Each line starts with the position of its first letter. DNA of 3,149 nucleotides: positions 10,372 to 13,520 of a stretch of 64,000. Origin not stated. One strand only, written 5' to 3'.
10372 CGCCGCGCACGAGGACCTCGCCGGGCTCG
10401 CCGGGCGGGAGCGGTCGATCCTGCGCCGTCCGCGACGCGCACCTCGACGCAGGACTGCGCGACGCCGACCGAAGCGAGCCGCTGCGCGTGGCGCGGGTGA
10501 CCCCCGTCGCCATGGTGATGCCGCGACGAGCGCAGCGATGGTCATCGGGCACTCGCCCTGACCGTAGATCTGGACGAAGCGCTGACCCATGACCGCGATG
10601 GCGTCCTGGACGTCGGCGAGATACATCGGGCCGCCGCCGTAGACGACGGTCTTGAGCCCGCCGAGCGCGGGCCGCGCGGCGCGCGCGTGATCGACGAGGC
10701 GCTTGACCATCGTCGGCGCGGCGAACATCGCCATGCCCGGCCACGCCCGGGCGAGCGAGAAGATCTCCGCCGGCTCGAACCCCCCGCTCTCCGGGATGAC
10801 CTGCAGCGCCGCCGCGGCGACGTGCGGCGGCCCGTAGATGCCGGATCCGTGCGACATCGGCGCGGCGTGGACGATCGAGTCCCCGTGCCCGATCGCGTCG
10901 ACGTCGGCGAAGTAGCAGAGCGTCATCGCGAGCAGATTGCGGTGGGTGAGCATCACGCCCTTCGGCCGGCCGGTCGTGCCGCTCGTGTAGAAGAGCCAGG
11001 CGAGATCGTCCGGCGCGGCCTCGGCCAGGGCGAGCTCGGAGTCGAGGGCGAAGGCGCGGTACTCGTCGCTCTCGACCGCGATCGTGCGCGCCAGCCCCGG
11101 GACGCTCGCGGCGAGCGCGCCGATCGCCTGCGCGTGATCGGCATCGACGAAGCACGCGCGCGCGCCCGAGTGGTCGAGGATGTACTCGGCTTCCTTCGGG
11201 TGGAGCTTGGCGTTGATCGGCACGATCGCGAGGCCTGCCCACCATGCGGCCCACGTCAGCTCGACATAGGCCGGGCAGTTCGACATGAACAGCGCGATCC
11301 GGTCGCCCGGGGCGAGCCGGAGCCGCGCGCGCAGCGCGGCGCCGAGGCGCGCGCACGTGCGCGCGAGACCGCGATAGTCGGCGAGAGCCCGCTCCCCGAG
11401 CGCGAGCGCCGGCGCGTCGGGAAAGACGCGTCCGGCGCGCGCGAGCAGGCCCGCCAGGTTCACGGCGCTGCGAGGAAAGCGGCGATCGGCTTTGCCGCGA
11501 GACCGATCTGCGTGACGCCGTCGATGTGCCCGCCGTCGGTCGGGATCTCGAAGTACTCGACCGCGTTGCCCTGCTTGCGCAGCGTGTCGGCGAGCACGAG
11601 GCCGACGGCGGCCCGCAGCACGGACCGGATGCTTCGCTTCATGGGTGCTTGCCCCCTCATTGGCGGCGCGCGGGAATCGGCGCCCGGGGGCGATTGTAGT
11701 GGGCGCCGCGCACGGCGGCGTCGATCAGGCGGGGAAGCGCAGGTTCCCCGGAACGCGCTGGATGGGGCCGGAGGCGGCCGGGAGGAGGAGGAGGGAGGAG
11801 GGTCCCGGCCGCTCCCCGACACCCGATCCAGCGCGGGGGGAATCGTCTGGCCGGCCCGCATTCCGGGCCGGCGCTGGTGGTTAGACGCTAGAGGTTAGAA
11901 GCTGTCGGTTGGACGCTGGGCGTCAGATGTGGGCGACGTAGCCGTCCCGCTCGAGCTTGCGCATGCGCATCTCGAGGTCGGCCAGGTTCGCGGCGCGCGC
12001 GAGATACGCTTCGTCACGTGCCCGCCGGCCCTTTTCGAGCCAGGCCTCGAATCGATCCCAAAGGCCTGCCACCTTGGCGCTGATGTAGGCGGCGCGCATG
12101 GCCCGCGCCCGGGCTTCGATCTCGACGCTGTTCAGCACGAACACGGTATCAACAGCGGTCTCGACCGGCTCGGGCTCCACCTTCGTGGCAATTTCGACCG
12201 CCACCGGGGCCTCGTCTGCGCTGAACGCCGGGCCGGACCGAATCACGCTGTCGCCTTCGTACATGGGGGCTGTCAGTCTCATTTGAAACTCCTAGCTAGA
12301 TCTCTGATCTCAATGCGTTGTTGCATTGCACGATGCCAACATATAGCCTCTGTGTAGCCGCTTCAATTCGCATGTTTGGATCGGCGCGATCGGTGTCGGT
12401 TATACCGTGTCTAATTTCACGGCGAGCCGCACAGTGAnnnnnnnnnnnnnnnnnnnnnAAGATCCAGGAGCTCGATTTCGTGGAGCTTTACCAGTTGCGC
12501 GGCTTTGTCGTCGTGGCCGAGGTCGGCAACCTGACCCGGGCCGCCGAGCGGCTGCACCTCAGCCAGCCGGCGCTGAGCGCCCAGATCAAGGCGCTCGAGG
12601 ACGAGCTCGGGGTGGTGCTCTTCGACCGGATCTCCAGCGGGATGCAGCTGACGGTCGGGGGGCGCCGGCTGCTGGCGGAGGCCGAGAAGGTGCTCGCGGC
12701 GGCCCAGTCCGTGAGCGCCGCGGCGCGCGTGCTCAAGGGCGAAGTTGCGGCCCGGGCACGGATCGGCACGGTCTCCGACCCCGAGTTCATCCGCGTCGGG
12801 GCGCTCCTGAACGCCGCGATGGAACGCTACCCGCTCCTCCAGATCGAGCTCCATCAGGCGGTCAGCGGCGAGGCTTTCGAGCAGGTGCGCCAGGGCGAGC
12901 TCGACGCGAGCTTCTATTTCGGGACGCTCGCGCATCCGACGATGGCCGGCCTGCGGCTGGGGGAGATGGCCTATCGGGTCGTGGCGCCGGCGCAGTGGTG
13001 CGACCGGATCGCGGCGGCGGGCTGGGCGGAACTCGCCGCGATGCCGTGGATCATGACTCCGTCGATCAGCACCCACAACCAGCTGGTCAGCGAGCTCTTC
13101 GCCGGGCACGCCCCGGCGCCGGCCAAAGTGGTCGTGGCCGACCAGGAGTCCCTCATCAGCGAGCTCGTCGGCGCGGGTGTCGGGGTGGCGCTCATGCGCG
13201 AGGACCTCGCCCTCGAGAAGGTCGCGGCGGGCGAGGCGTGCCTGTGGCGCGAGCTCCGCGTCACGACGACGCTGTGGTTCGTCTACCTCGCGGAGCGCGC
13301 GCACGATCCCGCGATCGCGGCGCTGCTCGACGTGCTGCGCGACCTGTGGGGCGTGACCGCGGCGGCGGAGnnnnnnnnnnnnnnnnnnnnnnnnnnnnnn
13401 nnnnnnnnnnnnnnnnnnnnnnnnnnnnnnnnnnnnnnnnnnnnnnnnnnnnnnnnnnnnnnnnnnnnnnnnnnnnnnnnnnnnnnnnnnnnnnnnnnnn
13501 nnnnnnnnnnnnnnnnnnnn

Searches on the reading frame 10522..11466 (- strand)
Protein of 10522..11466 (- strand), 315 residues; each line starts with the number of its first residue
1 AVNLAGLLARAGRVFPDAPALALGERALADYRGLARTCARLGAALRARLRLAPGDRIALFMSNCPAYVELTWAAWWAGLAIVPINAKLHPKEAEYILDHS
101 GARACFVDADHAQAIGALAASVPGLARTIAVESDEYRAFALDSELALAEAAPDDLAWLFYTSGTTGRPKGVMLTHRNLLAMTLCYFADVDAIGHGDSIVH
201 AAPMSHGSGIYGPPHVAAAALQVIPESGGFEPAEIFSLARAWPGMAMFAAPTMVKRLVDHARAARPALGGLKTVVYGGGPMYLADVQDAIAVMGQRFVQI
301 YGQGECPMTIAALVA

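Call 24: search_protein_families(library=ncbifam, proteins=[window:10522-11466:-], max_evalue=0.001)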
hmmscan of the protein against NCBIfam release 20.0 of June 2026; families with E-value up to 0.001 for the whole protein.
window:10522-11466:- (315 aa): 93 families (the best 25 are shown)
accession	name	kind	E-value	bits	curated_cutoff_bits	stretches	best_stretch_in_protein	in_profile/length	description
NF005676.0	PRK07470.1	equivalog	6.3e-58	196.7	774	1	1-313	19-337/544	acyl-CoA synthetase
NF004837.0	PRK06187.1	subfamily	9.4e-51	172.6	476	1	3-313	9-330/531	long-chain-fatty-acid--CoA ligase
NF006182.0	PRK08316.1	subfamily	7.8e-40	136.8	663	1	4-306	13-324/523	fatty acyl-CoA synthetase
TIGR01733.1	AA-adenyl-dom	subfamily_domain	2.6e-33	115.4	317.4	1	31-310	2-277/409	amino acid adenylation domain-containing protein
NF005702.0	PRK07514.1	subfamily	5.2e-32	110.9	558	1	16-310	17-311/506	malonyl-CoA synthase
NF005307.0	PRK06839.1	equivalog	8.9e-32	110.4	748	1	13-311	13-305/496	o-succinylbenzoate--CoA ligase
NF006181.0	PRK08314.1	subfamily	9.4e-31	106.7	705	2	3-132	25-152/563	long-chain-fatty-acid--CoA ligase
NF052580.1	Str24CoAsynCasG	equivalog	8.4e-30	103.6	750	1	31-312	68-362/548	steroid-24-oyl-CoA synthetase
NF052269.1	Staph_lig_FadD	equivalog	1.1e-29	103.1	650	1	50-311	48-306/499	long-chain-fatty-acid--CoA ligase FadD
NF004797.0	PRK06145.1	equivalog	2.4e-29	102.1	850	1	2-305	2-301/499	acyl-CoA synthetase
NF005801.1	PRK07656.1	equivalog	1.8e-27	96.2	657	1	7-279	6-289/500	FadD3 family acyl-CoA ligase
NF005863.0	PRK07798.1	subfamily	1.1e-26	93.5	543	1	2-183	4-194/540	acyl-CoA synthetase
NF006020.0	PRK08162.1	subfamily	4.1e-26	91.4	677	1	7-305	24-332/545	acyl-CoA synthetase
NF005858.0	PRK07787.1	subfamily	8.3e-26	90.4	575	1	43-312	37-285/471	acyl-CoA synthetase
NF004114.0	PRK05605.1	equivalog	9.5e-25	86.9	766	2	146-308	214-377/575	long-chain-fatty-acid--CoA ligase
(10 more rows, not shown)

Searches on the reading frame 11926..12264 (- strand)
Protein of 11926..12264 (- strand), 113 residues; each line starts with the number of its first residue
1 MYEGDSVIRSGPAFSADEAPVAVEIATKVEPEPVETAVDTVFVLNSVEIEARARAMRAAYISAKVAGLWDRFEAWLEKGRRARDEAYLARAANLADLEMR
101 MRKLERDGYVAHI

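Call 19: search_protein_families(library=pfam, proteins=[window:11926-12264:-], max_evalue=0.0001)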
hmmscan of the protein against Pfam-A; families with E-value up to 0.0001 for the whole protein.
window:11926-12264:- (113 aa): 1 family
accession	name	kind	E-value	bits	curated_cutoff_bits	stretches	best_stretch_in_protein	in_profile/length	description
PF12086.13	DUF3563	-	2.4e-07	31.1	26.9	1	79-107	21-50/61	Protein of unknown function (DUF3563)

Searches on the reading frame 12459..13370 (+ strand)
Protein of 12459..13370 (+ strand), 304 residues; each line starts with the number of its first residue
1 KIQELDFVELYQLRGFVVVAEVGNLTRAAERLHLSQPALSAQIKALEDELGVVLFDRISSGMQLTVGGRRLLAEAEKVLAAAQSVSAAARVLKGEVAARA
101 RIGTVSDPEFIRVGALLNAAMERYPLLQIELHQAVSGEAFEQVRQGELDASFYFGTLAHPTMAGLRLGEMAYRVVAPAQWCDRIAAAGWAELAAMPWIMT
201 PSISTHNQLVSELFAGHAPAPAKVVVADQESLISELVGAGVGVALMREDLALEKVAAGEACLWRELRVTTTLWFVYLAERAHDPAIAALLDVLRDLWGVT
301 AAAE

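Call 19: search_protein_families(library=pfam, proteins=[window:12459-13370:+], max_evalue=0.0001)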
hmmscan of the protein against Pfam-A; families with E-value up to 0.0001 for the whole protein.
window:12459-13370:+ (304 aa): 2 families
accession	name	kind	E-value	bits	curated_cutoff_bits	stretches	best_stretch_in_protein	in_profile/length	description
PF03466.25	LysR_substrate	-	1.3e-29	103.6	28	1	94-296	2-207/209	LysR substrate binding domain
PF00126.33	HTH_1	-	1e-21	77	26.6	1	11-68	2-59/60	Bacterial regulatory helix-turn-helix protein, lysR family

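Call 24: search_protein_families(library=ncbifam, proteins=[window:12459-13370:+], max_evalue=0.001)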
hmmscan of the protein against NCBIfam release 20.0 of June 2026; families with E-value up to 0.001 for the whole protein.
window:12459-13370:+ (304 aa): 53 families (the best 25 are shown)
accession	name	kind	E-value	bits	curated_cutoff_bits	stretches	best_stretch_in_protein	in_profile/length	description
NF040786.1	LysR_Sec_metab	equivalog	5.5e-32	111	250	1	9-294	2-295/298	selenium metabolism-associated LysR family transcriptional regulator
NF007385.0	PRK09906.1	equivalog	8.7e-29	100.6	356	1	9-250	2-245/296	DNA-binding transcriptional regulator HcaR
NF047711.1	PutUtilRegPtrR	equivalog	2e-28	99.3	400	1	9-287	2-276/283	putrescine utilization regulator PtrR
NF007439.0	PRK09986.1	equivalog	2e-27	96.3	290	1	7-294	6-295/296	LysR family transcriptional regulator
TIGR03339.1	phn_lysR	subfamily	1.7e-26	93.1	341.1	1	12-292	1-278/279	aminoethylphosphonate catabolism associated LysR family transcriptional regulator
NF045775.1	acetoin_reg_AlsR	exception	1.6e-25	90.2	430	1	9-248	2-244/290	acetoin biosynthesis transcriptional regulator AlsR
NF008416.0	PRK11242.1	equivalog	2.5e-22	79.6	277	1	11-238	4-233/300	transcriptional regulator CynR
NF008352.0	PRK11139.1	subfamily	3e-22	79.1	288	1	10-291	8-286/305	transcriptional regulator GcvA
NF045990.1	TransRegCbbRRhodb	equivalog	1.1e-21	77.2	450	1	4-294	2-297/304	LysR family regulator CbbR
NF053705.1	TransRegGltCGpos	equivalog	1.7e-21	76.7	350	1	9-292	2-288/300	glutamate biosynthesis transcriptional regulator GltC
TIGR02424.1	TF_pcaQ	equivalog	1.8e-21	76.3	303.8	1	10-218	5-216/300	pca operon transcription factor PcaQ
NF047520.1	trans_act_CidR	equivalog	2.3e-21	76.2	415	1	9-250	2-244/292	cidABC operon transcriptional activator CidR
NF007307.0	PRK09791.1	equivalog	1.9e-20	73.2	336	1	8-258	5-256/302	LysR family transcriptional regulator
NF040710.1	benzoate_CatM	exception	6.6e-20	71.6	580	1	9-247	2-244/293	cis,cis-muconate-binding transcription regulator CatM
NF040889.1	trans_reg_YeiE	equivalog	1.6e-19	70.3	480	1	9-292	4-285/288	DNA-binding transcriptional regulator YeiE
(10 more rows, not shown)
